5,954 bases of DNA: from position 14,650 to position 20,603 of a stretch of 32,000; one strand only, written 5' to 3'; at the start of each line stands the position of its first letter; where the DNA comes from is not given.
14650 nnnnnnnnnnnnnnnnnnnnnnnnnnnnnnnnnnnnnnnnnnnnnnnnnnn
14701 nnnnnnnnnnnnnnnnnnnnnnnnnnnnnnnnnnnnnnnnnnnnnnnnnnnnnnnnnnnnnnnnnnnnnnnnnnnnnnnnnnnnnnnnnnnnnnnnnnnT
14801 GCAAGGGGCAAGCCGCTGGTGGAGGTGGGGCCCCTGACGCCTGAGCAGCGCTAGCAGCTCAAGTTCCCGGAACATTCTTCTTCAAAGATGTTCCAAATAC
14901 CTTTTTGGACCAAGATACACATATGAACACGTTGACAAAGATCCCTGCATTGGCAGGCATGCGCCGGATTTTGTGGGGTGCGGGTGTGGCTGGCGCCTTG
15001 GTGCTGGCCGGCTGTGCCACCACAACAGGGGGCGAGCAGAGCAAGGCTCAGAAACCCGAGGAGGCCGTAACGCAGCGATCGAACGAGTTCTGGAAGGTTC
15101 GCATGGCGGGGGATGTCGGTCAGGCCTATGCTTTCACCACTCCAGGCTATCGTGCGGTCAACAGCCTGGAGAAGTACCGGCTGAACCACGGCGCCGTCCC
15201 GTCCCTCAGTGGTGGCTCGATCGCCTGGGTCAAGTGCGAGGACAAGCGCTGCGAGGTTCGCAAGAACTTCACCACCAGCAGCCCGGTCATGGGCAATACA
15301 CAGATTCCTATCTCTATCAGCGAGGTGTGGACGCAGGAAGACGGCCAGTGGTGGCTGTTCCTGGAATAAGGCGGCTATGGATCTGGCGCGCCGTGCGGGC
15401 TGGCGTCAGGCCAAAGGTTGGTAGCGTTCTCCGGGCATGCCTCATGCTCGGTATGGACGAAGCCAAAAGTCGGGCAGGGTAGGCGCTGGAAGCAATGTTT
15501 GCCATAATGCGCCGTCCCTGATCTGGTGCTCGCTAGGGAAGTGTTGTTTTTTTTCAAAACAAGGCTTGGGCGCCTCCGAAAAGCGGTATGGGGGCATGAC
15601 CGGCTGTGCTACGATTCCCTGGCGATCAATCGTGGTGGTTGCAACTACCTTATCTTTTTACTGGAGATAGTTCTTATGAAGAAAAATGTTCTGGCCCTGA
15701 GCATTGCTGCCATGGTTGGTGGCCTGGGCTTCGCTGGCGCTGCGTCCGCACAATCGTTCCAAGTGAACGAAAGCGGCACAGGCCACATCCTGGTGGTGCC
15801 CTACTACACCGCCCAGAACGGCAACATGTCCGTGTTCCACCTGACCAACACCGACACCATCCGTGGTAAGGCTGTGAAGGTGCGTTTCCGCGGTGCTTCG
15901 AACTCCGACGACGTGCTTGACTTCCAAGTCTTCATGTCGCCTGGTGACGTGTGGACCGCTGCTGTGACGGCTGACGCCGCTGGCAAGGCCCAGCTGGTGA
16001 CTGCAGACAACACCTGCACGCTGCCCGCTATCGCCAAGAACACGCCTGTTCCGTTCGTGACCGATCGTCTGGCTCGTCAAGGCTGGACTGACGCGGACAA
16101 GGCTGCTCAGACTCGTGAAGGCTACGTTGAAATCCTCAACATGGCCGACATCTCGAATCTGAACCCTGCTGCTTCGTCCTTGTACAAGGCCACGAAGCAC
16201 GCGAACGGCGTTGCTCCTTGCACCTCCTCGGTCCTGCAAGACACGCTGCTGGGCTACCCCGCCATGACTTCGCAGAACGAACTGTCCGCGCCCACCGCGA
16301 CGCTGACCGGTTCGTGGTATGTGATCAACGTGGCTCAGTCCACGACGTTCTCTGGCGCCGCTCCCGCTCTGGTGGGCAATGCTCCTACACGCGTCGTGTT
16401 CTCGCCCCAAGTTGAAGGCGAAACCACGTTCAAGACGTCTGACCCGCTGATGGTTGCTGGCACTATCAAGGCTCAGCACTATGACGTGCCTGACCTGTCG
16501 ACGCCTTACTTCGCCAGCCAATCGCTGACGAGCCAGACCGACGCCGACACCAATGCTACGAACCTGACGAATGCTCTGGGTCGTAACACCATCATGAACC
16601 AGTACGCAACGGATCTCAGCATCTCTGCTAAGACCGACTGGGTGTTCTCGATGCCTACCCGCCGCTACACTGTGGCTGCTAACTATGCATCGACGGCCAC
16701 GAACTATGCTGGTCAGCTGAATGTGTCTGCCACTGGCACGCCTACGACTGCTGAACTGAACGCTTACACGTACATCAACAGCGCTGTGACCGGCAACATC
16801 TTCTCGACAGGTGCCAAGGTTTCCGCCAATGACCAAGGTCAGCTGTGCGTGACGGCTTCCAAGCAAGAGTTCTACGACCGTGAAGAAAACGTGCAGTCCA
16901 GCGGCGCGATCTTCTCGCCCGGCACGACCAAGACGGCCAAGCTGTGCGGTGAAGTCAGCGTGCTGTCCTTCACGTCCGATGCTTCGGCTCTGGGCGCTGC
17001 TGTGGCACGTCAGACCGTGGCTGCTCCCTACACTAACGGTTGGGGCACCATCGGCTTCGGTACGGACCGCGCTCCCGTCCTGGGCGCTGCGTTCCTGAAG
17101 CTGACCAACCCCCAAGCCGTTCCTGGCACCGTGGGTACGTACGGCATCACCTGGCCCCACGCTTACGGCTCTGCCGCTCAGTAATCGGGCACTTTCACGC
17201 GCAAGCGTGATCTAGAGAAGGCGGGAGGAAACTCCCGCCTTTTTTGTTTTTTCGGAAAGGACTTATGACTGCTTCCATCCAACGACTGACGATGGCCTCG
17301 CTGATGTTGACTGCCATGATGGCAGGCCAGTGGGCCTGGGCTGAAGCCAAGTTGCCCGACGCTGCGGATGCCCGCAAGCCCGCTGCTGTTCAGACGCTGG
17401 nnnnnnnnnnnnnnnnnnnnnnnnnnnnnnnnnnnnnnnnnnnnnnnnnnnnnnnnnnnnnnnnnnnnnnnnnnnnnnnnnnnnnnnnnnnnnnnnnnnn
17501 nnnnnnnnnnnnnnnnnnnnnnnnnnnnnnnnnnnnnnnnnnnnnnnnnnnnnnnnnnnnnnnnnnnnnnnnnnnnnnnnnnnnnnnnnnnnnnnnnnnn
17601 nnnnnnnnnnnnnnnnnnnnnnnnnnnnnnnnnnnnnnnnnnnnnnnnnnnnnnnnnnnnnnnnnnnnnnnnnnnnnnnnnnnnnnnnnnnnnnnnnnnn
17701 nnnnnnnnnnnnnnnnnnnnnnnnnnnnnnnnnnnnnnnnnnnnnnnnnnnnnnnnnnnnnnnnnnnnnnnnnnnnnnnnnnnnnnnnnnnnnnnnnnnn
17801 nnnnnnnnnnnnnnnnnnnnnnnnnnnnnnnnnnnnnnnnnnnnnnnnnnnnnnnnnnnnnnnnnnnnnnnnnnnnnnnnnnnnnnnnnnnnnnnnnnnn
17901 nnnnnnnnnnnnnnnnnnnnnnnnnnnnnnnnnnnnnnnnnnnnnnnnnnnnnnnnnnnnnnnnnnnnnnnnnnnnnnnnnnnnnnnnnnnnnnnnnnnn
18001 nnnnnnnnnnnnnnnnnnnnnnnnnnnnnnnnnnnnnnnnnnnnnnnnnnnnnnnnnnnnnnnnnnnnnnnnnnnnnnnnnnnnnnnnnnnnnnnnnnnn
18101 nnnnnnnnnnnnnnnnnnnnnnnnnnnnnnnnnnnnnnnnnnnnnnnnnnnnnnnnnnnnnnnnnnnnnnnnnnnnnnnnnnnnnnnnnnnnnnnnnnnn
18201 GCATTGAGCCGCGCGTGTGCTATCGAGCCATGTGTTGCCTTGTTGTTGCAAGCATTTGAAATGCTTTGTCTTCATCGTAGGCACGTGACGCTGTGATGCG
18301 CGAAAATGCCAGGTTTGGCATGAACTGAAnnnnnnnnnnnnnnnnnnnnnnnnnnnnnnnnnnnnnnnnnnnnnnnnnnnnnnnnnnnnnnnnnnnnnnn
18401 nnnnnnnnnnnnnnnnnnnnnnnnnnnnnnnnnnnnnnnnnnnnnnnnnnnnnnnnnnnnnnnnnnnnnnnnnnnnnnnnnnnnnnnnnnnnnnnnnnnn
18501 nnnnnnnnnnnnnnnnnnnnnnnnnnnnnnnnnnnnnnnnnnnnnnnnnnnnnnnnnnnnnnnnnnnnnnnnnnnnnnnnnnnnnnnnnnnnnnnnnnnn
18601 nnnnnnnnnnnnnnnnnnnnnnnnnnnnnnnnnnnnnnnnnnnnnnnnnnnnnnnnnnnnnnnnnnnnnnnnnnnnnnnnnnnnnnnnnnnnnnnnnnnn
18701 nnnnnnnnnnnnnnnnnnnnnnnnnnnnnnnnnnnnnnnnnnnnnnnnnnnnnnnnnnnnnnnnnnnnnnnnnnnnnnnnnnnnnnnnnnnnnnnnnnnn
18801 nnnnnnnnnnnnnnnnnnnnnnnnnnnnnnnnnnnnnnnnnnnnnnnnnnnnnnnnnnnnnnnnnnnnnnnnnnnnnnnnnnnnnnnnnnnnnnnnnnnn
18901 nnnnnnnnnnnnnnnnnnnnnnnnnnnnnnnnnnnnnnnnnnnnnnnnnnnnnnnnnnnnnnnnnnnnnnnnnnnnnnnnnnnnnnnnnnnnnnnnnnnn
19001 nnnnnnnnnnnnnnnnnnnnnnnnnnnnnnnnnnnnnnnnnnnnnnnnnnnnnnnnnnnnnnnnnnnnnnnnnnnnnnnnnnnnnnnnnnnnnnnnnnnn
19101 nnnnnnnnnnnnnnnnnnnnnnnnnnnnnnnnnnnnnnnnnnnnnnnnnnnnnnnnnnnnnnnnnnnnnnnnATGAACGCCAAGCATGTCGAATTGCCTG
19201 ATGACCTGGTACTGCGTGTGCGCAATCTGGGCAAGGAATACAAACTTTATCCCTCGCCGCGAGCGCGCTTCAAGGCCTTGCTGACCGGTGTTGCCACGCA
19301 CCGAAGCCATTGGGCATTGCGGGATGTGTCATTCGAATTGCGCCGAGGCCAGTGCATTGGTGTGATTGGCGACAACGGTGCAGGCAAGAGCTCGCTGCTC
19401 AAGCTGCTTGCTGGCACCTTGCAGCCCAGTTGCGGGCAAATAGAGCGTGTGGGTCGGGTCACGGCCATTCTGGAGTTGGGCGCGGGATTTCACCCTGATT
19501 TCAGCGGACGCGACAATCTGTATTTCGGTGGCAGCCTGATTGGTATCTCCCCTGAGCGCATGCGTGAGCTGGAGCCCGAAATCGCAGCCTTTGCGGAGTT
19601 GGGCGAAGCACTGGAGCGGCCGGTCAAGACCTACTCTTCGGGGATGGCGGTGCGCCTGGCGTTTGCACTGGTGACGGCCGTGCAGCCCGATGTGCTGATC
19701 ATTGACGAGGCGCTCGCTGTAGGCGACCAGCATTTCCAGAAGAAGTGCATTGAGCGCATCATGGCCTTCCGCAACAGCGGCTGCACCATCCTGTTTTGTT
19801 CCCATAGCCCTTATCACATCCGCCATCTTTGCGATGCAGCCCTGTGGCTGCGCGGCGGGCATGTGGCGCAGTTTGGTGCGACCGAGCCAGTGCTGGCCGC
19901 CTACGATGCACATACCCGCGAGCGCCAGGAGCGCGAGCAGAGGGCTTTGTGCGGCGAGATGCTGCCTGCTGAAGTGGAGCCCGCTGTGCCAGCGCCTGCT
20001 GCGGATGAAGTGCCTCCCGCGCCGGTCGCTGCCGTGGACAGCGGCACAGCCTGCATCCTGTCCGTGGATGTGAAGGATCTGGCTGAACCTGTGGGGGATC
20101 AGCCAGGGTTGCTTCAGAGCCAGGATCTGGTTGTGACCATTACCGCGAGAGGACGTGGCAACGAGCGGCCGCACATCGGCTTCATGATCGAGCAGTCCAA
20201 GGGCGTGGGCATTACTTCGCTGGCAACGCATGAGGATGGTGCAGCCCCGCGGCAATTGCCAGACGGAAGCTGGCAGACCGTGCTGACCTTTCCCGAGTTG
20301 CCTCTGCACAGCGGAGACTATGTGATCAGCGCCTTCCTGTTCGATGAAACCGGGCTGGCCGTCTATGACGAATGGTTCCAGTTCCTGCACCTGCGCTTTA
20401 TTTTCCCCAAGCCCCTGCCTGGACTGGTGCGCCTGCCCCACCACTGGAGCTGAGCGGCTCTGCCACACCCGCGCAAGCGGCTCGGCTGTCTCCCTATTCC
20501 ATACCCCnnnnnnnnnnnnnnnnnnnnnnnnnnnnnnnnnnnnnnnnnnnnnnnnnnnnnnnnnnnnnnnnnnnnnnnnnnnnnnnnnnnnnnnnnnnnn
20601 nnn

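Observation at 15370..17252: Orphan, highly expression-optimised 502-aa secreted protein: candidate dedicated cargo, possibly an S-layer or abundant surface protein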

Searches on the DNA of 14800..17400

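Call 28: search_rna_families(source=window, start=14800, end=17400, threshold=evalue, max_evalue=1)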
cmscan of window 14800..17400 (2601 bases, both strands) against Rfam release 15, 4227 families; matches with E-value up to 1: 1.
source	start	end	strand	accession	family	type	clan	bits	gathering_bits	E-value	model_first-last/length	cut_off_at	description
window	17214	17280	-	RF01398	isrP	Gene; sRNA;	-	28.5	45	0.0079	1-148/148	no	isrP Hfq binding RNA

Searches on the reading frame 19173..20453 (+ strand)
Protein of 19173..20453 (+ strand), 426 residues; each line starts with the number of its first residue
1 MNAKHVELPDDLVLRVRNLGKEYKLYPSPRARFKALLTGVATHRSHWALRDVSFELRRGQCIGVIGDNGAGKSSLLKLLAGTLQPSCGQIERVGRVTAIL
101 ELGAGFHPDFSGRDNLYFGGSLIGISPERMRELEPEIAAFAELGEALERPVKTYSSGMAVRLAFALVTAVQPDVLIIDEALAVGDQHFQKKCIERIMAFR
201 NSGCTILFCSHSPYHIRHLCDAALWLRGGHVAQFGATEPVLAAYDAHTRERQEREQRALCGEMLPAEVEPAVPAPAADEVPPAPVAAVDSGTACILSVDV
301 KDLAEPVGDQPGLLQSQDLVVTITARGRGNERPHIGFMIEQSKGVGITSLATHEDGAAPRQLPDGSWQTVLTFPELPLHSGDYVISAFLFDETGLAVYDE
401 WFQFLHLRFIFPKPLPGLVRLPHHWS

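Call 8: search_protein_families(library=pfam, proteins=[window:19173-20453:+], max_evalue=0.001)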
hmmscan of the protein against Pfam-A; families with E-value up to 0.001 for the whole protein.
window:19173-20453:+ (426 aa): 4 families
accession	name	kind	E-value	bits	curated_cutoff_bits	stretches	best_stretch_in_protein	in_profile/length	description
PF00005.33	ABC_tran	-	4.4e-20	73.1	25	1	49-181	1-136/137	ABC transporter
PF14524.12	Wzt_C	-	2.1e-07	31.5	30.4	1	290-408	7-128/143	Wzt C-terminal domain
PF13401.12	AAA_22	-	5.8e-05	23.8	27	1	58-202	4-114/130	AAA domain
PF13304.12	AAA_21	-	0.00021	21.9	27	0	63-81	3-21/304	AAA domain, putative AbiEii toxin, Type IV TA system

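Call 95: search_protein_families(library=ncbifam, proteins=[window:19173-20453:+], max_evalue=0.001)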
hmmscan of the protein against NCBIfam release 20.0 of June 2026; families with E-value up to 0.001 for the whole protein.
window:19173-20453:+ (426 aa): 181 families (the best 25 are shown)
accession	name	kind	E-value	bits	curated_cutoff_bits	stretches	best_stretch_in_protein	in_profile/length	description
NF010065.0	PRK13545.1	equivalog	4.3e-63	213.8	538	1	15-250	6-240/549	teichoic acids export protein ATP-binding subunit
NF010066.0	PRK13546.1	equivalog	5.8e-59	199.6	320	1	14-252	5-242/264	teichoic acids export ABC transporter ATP-binding subunit TagH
NF050108.1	galactan_ABC_ATP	equivalog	9.7e-53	178.9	400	1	48-247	44-243/244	galactan export ABC transporter ATP-binding subunit Wzt/RfbE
TIGR01188.1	drrA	subfamily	2.6e-29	102.5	312.45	1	47-257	7-228/302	daunorubicin resistance ABC transporter, ATP-binding protein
TIGR04521.1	ECF_ATPase_2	equivalog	2e-24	86.2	330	2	115-246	105-238/279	energy-coupling factor transporter ATPase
NF010060.0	PRK13537.1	equivalog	4.7e-24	84.8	521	1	49-230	31-223/314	nodulation factor ABC transporter ATP-binding protein NodI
TIGR01166.1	cbiO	subfamily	9.7e-22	77.4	211.8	2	48-96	7-55/190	cobalt ABC transporter, ATP-binding protein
TIGR01288.1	nodI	equivalog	3.8e-21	75.4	424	1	49-229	20-211/303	nodulation factor ABC transporter ATP-binding protein NodI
NF010059.0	PRK13536.1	equivalog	5e-21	74.8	549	1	44-230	54-251/342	nodulation factor ABC transporter ATP-binding protein NodI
TIGR04520.1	ECF_ATPase_1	equivalog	2e-20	73.4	315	2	44-93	13-62/269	energy-coupling factor transporter ATPase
NF000355.4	ribo_prot_ABC_F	equivalog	4.8e-20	71.9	380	1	47-257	16-215/499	ribosomal protection-like ABC-F family protein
TIGR02142.1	modC_ABC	equivalog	2.2e-18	66.7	285.05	1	51-254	15-233/353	molybdenum ABC transporter ATP-binding protein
NF011692.0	PRK15112.1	equivalog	2.7e-18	66.5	452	2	38-90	19-71/269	putrescine export ABC transporter ATP-binding protein SapF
TIGR03740.1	galliderm_ABC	subfamily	3.5e-18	66.1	309.75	1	44-230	11-201/223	lantibiotic protection ABC transporter ATP-binding subunit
NF040873.1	AztA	equivalog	5.6e-18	65.2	220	2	44-96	3-55/191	zinc ABC transporter ATP-binding protein AztA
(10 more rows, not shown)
